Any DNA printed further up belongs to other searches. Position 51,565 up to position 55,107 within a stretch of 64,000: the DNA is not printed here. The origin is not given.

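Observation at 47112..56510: Glt G1-like gliding-motility gene cluster with non-canonical composition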

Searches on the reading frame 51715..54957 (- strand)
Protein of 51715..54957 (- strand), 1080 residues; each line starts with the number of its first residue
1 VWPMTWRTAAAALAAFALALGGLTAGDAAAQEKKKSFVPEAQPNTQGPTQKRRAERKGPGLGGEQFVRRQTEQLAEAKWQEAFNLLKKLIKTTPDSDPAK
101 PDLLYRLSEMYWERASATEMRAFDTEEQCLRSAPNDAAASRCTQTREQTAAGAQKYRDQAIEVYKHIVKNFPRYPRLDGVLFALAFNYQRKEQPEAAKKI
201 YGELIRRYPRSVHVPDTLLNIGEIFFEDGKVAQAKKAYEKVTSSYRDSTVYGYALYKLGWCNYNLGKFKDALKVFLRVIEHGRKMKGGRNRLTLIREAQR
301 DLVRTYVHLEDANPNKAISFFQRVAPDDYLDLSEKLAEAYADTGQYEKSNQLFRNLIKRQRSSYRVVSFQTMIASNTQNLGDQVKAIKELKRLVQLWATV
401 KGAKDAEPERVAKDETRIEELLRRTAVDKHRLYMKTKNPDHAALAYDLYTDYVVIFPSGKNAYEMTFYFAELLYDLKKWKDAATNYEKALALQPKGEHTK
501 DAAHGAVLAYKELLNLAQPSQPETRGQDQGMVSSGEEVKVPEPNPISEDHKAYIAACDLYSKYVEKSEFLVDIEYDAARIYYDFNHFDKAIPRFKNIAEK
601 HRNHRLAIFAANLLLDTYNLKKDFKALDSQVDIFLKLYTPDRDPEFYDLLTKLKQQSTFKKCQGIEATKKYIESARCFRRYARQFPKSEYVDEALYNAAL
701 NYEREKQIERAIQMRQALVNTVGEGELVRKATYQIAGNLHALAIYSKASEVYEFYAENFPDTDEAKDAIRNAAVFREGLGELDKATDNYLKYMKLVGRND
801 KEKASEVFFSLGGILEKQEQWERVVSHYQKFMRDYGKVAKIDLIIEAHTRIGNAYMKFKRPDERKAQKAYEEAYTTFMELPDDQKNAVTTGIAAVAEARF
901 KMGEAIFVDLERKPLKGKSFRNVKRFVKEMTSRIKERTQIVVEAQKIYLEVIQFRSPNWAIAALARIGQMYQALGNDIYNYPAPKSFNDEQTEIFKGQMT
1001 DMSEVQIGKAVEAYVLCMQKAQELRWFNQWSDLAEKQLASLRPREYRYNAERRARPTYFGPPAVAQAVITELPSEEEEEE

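Call 6: search_protein_families(library=pfam, proteins=[window:51715-54957:-], max_evalue=0.01)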
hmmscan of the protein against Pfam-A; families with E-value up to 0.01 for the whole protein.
window:51715-54957:- (1080 aa): 11 families
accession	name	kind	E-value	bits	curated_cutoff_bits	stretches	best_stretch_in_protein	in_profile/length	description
PF13174.12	TPR_6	-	3.7e-25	87.2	26.3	3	216-248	1-33/33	Tetratricopeptide repeat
PF07719.23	TPR_2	-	7.5e-19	66.7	27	2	253-280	2-29/34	Tetratricopeptide repeat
PF13424.12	TPR_12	-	8.2e-18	64.8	30.1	1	217-280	5-73/77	Tetratricopeptide repeat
PF13428.12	TPR_14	-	9.4e-16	57.2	23.5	0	334-365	5-36/44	Tetratricopeptide repeat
PF14559.12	TPR_19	-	1.1e-15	58.1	25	0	226-282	2-55/68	Tetratricopeptide repeat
PF00515.34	TPR_1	-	3.1e-12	46.2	27.8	1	253-281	2-30/34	Tetratricopeptide repeat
PF13181.12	TPR_8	-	1.1e-10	41.3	25.7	0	216-246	2-32/34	Tetratricopeptide repeat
PF13432.12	TPR_16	-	4.2e-09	37.1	32.7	1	220-279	2-58/65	Tetratricopeptide repeat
PF13176.12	TPR_7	-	2e-06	27.9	27.9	0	809-830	3-24/36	Tetratricopeptide repeat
PF17874.7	TPR_MalT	-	0.00065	19.5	45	0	217-365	42-196/336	MalT-like TPR region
PF13374.12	TPR_10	-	0.0022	18.4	27.5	0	336-361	8-33/42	Tetratricopeptide repeat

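Call 7: search_protein_families(library=ncbifam, proteins=[window:51715-54957:-], max_evalue=0.01)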
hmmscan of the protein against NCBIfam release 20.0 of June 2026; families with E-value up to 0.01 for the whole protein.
window:51715-54957:- (1080 aa): 9 families
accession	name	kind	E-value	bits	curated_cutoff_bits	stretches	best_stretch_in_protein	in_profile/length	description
TIGR02795.1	tol_pal_ybgF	equivalog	9e-37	126.3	90.1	4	656-768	3-115/119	tol-pal system protein YbgF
TIGR03302.1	OM_YfiO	subfamily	1.7e-17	63.7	81.4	2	181-300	36-126/239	outer membrane protein assembly factor BamD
NF008068.0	PRK10803.1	equivalog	2.6e-11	44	383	2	149-248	151-250/263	cell division protein CpoB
NF052312.1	T9SS_PorW_SprE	equivalog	1.4e-06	27.3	250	1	78-304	156-380/716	type IX secretion system periplasmic lipoprotein PorW/SprE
NF053852.1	vesicle_Bd0635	exception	7.1e-05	22.5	250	0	692-768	138-214/223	CpoB-like predatory vesicle lipoprotein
NF052415.1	T3SS_chap_SctY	equivalog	0.00018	22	70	0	303-395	11-105/106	type III secretion apparatus assembly chaperone SctY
NF047371.1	FlcA_CTERM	equivalog_domain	0.00019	20.1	300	1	72-280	363-501/646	periplasmic flagellar collar protein FlcA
NF040586.1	FxSxx_TPR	equivalog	0.00025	19.6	300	0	327-410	425-515/830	FxSxx-COOH system tetratricopeptide repeat protein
NF033920.0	C39_PA2778_fam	equivalog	0.0022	17.4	150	1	112-241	134-250/255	PA2778 family cysteine peptidase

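Call 14: find_homologous_proteins(query=window:51715-54957:-, max_evalue=1e-10)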
Query window:51715-54957:- (1080 aa): 113 proteins with E <= 1e-10 among 8000 candidates.
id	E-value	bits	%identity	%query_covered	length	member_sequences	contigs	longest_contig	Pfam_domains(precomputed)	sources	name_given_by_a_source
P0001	0.0e+0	2382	99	100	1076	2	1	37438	PF14559.13,PF00515.35,PF13424.13,PF13176.13,PF13432.13,PF13428.13,PF13181.13,PF07719.24,PF13174.13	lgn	-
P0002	0.0e+0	2217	90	99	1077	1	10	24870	PF14559.13,PF00515.35,PF13424.13,PF13176.13,PF13432.13,PF13428.13,PF13181.13,PF07719.24,PF13174.13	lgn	-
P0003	0.0e+0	2212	91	98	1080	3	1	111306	PF14559.13,PF00515.35,PF13424.13,PF13176.13,PF13432.13,PF13428.13,PF13181.13,PF07719.24,PF13174.13,PF13374.13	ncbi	-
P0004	0.0e+0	2168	89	98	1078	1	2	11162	PF14559.13,PF00515.35,PF13424.13,PF13176.13,PF13432.13,PF13428.13,PF13181.13,PF07719.24,PF13174.13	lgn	-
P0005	0.0e+0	2073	86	98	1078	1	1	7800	PF14559.13,PF00515.35,PF13424.13,PF13176.13,PF13432.13,PF13428.13,PF13181.13,PF07719.24,PF13174.13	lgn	-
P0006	0.0e+0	2023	82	100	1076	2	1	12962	PF14559.13,PF00515.35,PF13424.13,PF13176.13,PF13432.13,PF13428.13,PF13181.13,PF07719.24,PF13174.13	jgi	jgi:tetratricopeptide (TPR) repeat protein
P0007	0.0e+0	2012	82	100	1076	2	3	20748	PF14559.13,PF00515.35,PF13424.13,PF13176.13,PF13432.13,PF13428.13,PF13181.13,PF07719.24,PF13174.13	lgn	-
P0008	0.0e+0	1917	78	100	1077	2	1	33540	PF14559.13,PF00515.35,PF13424.13,PF13176.13,PF13432.13,PF13428.13,PF13181.13,PF07719.24,PF13174.13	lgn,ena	-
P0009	0.0e+0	1471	65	95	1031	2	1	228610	PF14559.13,PF00515.35,PF13424.13,PF13432.13,PF13428.13,PF13181.13,PF07719.24,PF13174.13,PF13374.13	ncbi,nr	ncbi:MAG: tetratricopeptide repeat protein [Myxococcales bacterium]|nr:tetratricopeptide repeat prot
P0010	0.0e+0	1459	63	99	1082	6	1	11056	PF14559.13,PF00515.35,PF13424.13,PF13176.13,PF13432.13,PF13428.13,PF13181.13,PF07719.24,PF13174.13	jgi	jgi:tetratricopeptide (TPR) repeat protein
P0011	0.0e+0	1445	61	97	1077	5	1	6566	PF14559.13,PF13414.13,PF00515.35,PF13424.13,PF13176.13,PF13432.13,PF13428.13,PF13181.13,PF07719.24,PF13174.13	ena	-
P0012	0.0e+0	1427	61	100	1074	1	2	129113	PF14559.13,PF00515.35,PF13424.13,PF13176.13,PF13428.13,PF13181.13,PF07719.24,PF13174.13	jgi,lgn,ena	jgi:tetratricopeptide (TPR) repeat protein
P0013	0.0e+0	1424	60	99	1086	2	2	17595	PF14559.13,PF00515.35,PF13424.13,PF13176.13,PF13432.13,PF13428.13,PF07719.24,PF13174.13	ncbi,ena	-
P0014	0.0e+0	1406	59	99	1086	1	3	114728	PF14559.13,PF00515.35,PF13424.13,PF13176.13,PF13432.13,PF13428.13,PF07719.24,PF13174.13,PF13374.13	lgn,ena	-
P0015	0.0e+0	1389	59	99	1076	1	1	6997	PF14559.13,PF13414.13,PF00515.35,PF13424.13,PF13176.13,PF13432.13,PF13428.13,PF13181.13,PF07719.24,PF13174.13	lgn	-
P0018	0.0e+0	1340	58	97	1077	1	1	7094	PF13431.13,PF13414.13,PF13176.13,PF13428.13,PF13374.13,PF14559.13,PF00515.35,PF13424.13,PF13432.13,PF13181.13,PF07719.24,PF13174.13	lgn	-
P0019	0.0e+0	1334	56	98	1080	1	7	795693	PF14559.13,PF13414.13,PF13371.13,PF00515.35,PF13424.13,PF13176.13,PF13432.13,PF13428.13,PF13181.13,PF07719.24,PF13174.13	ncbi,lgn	-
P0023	0.0e+0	1317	57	99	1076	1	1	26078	PF14559.13,PF13424.13,PF13432.13,PF13428.13,PF13181.13,PF13174.13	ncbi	-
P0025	0.0e+0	1315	57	98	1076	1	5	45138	PF14559.13,PF00515.35,PF13424.13,PF13432.13,PF13428.13,PF13181.13,PF07719.24,PF13174.13,PF13374.13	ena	-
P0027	0.0e+0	1301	56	97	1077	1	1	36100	PF14559.13,PF00515.35,PF13424.13,PF13432.13,PF13428.13,PF13181.13,PF07719.24,PF13174.13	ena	-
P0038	0.0e+0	1257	55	99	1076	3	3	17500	PF14559.13,PF13414.13,PF17874.8,PF00515.35,PF13424.13,PF13176.13,PF13432.13,PF13428.13,PF13181.13,PF07719.24,PF13174.13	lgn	-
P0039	0.0e+0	1256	54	98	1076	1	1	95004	PF14559.13,PF00515.35,PF13424.13,PF13176.13,PF13432.13,PF13428.13,PF13181.13,PF07719.24,PF13174.13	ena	-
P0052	1.2e-198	681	37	96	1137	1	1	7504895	PF14559.13,PF13525.13,PF13371.13,PF00515.35,PF13424.13,PF13432.13,PF13428.13,PF13181.13,PF07719.24,PF13174.13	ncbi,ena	-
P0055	1.3e-116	409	28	93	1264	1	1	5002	PF14559.13,PF18160.7,PF13424.13,PF13428.13,PF07719.24,PF13174.13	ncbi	-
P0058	3.7e-85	305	27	90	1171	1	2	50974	PF14559.13,PF13424.13,PF13432.13,PF13428.13,PF07719.24,PF13174.13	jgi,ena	-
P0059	1.0e-84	304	26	95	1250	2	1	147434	PF00515.35,PF13424.13,PF13176.13,PF13432.13,PF13428.13,PF13181.13,PF07719.24,PF13174.13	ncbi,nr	ncbi:MAG: tetratricopeptide repeat protein [Myxococcales bacterium]|nr:tetratricopeptide repeat prot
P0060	3.6e-81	292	27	87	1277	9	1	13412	PF14559.13,PF13371.13,PF00515.35,PF13424.13,PF13176.13,PF13432.13,PF13428.13,PF07719.24,PF13174.13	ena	-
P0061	7.4e-79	284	25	90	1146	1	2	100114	PF14559.13,PF13525.13,PF00515.35,PF13424.13,PF13432.13,PF13428.13,PF13181.13,PF07719.24,PF13174.13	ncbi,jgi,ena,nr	ncbi:MAG TPA: tetratricopeptide repeat protein [Anaeromyxobacter sp.]|nr:tetratricopeptide repeat pr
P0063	2.3e-75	273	28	77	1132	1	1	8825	PF13174.13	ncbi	-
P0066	4.2e-70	255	25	97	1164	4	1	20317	PF14559.13,PF13525.13,PF00515.35,PF13424.13,PF13432.13,PF13428.13,PF13181.13,PF07719.24,PF13174.13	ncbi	-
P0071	1.1e-55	208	24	89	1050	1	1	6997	PF13414.13,PF07719.24,PF13174.13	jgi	-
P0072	2.5e-45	173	24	97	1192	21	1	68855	PF14559.13,PF00515.35,PF13424.13,PF13176.13,PF13432.13,PF13428.13,PF13181.13,PF07719.24,PF13174.13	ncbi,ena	-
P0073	8.7e-42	162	24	96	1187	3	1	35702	PF14559.13,PF00515.35,PF13424.13,PF13176.13,PF13432.13,PF13428.13,PF13181.13,PF07719.24,PF13174.13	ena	-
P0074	1.5e-33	134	23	96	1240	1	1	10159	PF14559.13,PF13424.13,PF13432.13,PF13428.13,PF07719.24,PF13174.13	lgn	-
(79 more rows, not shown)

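Call 22: find_encoding_contigs(protein=P0072, flank=10000, max_places=1)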
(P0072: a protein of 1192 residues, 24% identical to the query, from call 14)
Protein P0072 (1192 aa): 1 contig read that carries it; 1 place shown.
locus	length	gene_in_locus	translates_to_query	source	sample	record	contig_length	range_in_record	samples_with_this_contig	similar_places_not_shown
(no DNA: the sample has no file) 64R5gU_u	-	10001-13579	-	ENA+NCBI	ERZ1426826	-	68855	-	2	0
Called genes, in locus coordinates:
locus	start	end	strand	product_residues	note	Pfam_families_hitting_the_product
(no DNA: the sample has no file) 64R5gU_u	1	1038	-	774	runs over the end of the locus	PF22544:HYDIN_VesB_CFA65-like_Ig (faint)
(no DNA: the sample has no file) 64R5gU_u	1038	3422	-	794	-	PF22073:Cep192_D4 (faint)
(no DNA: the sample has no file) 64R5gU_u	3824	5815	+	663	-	-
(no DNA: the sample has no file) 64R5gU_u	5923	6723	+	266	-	PF13505:OMP_b-brl (faint)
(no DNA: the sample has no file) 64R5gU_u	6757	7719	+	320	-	-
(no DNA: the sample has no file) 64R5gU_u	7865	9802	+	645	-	-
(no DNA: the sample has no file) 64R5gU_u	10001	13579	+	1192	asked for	PF13174:TPR_6 (faint), PF13428:TPR_14 (faint), PF14559:TPR_19 (faint), PF07719:TPR_2 (faint), PF00515:TPR_1 (faint), PF13176:TPR_7 (faint), PF13181:TPR_8 (faint), PF13432:TPR_16 (weak), +1 more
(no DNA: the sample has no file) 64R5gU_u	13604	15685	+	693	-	PF13174:TPR_6 (faint), PF00515:TPR_1 (weak), PF07719:TPR_2 (weak), PF13181:TPR_8 (weak), PF13431:TPR_17 (weak), PF13414:TPR_11 (weak), PF23914:TPR_CcmH_CycH (weak), PF14559:TPR_19 (weak), +9 more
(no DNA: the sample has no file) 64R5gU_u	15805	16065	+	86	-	-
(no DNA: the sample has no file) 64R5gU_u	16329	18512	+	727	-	PF22073:Cep192_D4 (faint), PF22544:HYDIN_VesB_CFA65-like_Ig (faint), PF22352:K319L-like_PKD (weak)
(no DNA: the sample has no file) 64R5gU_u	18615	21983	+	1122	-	PF15780:ASH (weak), PF22067:Cep192_D3 (faint), PF22073:Cep192_D4 (faint), PF22544:HYDIN_VesB_CFA65-like_Ig (faint), PF07610:DUF1573 (faint), PF14874:PapD-like (faint)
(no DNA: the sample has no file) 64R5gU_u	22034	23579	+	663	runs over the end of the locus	-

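Call 23: find_encoding_contigs(protein=P0003, flank=10000, max_places=1)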
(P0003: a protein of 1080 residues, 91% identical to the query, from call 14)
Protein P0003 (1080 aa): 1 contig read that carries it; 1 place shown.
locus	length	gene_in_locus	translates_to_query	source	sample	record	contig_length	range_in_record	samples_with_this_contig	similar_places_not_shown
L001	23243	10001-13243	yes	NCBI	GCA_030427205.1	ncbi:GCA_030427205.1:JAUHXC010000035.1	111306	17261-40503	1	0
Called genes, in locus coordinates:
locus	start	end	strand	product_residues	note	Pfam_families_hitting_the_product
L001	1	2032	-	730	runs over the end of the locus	PF00884:Sulfatase, PF01663:Phosphodiest (faint), PF16347:SGSH_C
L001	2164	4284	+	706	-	PF00884:Sulfatase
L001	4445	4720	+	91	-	PF00886:Ribosomal_S16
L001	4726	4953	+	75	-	PF13083:KH_KhpA-B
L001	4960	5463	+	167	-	PF01782:RimM, PF05239:PRC, PF24986:PRC_RimM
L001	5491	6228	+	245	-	PF01746:tRNA_m1G_MT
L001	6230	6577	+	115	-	PF01245:Ribosomal_L19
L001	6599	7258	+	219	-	PF01351:RNase_HII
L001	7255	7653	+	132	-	PF02021:UPF0102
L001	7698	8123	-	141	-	-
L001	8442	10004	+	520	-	PF07719:TPR_2 (faint), PF13174:TPR_6 (faint), PF13428:TPR_14 (faint), PF14559:TPR_19 (faint), PF00515:TPR_1 (faint), PF12895:ANAPC3 (faint), PF13432:TPR_16 (faint)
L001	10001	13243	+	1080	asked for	PF13174:TPR_6 (faint), PF13428:TPR_14 (faint), PF13432:TPR_16 (faint), PF07719:TPR_2 (faint), PF13176:TPR_7 (faint), PF13374:TPR_10 (faint), PF13424:TPR_12 (faint), PF14559:TPR_19 (faint), +2 more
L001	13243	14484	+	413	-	PF00515:TPR_1 (faint), PF24575:TPR_Slam (faint), PF07719:TPR_2 (faint), PF13424:TPR_12 (weak), PF13432:TPR_16, PF14559:TPR_19, PF23914:TPR_CcmH_CycH (weak), PF25064:ARM_TT21_5th (weak), +8 more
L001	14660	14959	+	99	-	-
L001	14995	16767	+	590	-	PF16697:Yop-YscD_cpl, PF00498:FHA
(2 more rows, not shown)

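Call 24: find_encoding_contigs(protein=P0019, flank=10000, max_places=1)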
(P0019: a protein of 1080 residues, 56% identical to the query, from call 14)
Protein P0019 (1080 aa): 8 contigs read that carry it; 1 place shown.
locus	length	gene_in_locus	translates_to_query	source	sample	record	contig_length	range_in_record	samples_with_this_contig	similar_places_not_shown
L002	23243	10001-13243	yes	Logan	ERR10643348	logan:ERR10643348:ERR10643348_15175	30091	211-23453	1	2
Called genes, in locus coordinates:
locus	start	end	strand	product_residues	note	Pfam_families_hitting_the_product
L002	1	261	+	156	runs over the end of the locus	?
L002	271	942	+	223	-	PF02163:Peptidase_M50 (weak)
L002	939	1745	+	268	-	PF02616:SMC_ScpA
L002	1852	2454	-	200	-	PF04079:SMC_ScpB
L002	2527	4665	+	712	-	PF00884:Sulfatase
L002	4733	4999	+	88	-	PF00886:Ribosomal_S16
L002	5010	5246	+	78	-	PF13083:KH_KhpA-B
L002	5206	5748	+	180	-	PF01782:RimM, PF05239:PRC, PF24986:PRC_RimM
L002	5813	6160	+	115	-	PF01245:Ribosomal_L19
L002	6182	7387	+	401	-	-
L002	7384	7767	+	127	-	PF02021:UPF0102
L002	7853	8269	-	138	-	-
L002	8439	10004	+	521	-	PF13174:TPR_6 (faint), PF00515:TPR_1 (faint), PF07719:TPR_2 (faint), PF13428:TPR_14 (faint), PF13432:TPR_16 (faint), PF14559:TPR_19 (faint), PF12895:ANAPC3 (faint)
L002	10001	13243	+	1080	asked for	PF07719:TPR_2 (faint), PF13174:TPR_6 (faint), PF13176:TPR_7 (faint), PF13371:TPR_9 (faint), PF13414:TPR_11 (faint), PF13428:TPR_14 (faint), PF14559:TPR_19 (faint), PF13424:TPR_12 (weak), +3 more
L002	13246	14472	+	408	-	PF13414:TPR_11 (weak), PF13432:TPR_16 (weak), PF14559:TPR_19, PF17874:TPR_MalT (weak), PF13431:TPR_17 (weak), PF13181:TPR_8 (weak), PF00515:TPR_1 (weak), PF23914:TPR_CcmH_CycH, +20 more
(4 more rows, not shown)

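Call 25: find_encoding_contigs(protein=P0052, flank=10000, max_places=1)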
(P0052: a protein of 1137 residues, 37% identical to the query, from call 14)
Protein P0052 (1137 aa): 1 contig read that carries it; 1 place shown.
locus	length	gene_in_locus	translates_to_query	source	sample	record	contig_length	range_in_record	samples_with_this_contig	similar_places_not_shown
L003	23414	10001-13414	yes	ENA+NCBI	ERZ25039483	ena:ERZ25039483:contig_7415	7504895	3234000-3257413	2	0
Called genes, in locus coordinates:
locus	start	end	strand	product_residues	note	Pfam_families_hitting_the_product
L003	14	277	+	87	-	PF13083:KH_KhpA-B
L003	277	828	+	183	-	PF01782:RimM, PF24986:PRC_RimM (weak)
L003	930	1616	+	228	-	PF01746:tRNA_m1G_MT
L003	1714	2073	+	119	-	PF01245:Ribosomal_L19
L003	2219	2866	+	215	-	-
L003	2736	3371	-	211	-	-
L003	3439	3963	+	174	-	-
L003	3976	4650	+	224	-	PF01351:RNase_HII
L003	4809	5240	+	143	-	PF02021:UPF0102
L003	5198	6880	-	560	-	PF26686:DUF8575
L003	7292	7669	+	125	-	-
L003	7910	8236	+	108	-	-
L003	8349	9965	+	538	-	-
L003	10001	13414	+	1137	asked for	PF13424:TPR_12 (faint), PF13432:TPR_16 (faint), PF07719:TPR_2 (faint), PF13174:TPR_6 (faint), PF13181:TPR_8 (faint), PF13428:TPR_14 (faint), PF13525:YfiO (faint), PF14559:TPR_19 (faint), +2 more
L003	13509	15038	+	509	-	-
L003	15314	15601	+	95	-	-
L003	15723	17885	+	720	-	PF16697:Yop-YscD_cpl, PF00498:FHA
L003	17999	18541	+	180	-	-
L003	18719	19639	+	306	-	PF12895:ANAPC3 (weak), PF13432:TPR_16, PF14559:TPR_19 (weak), PF00515:TPR_1 (weak), PF13424:TPR_12 (weak), PF13432:TPR_16 (weak), PF00515:TPR_1 (weak), PF14559:TPR_19, +15 more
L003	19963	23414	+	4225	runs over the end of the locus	PF00515:TPR_1 (faint), PF07719:TPR_2 (faint), PF13174:TPR_6 (faint), PF13176:TPR_7 (faint), PF13181:TPR_8 (faint), PF13424:TPR_12 (faint), PF13428:TPR_14 (faint), PF13432:TPR_16 (faint), +5 more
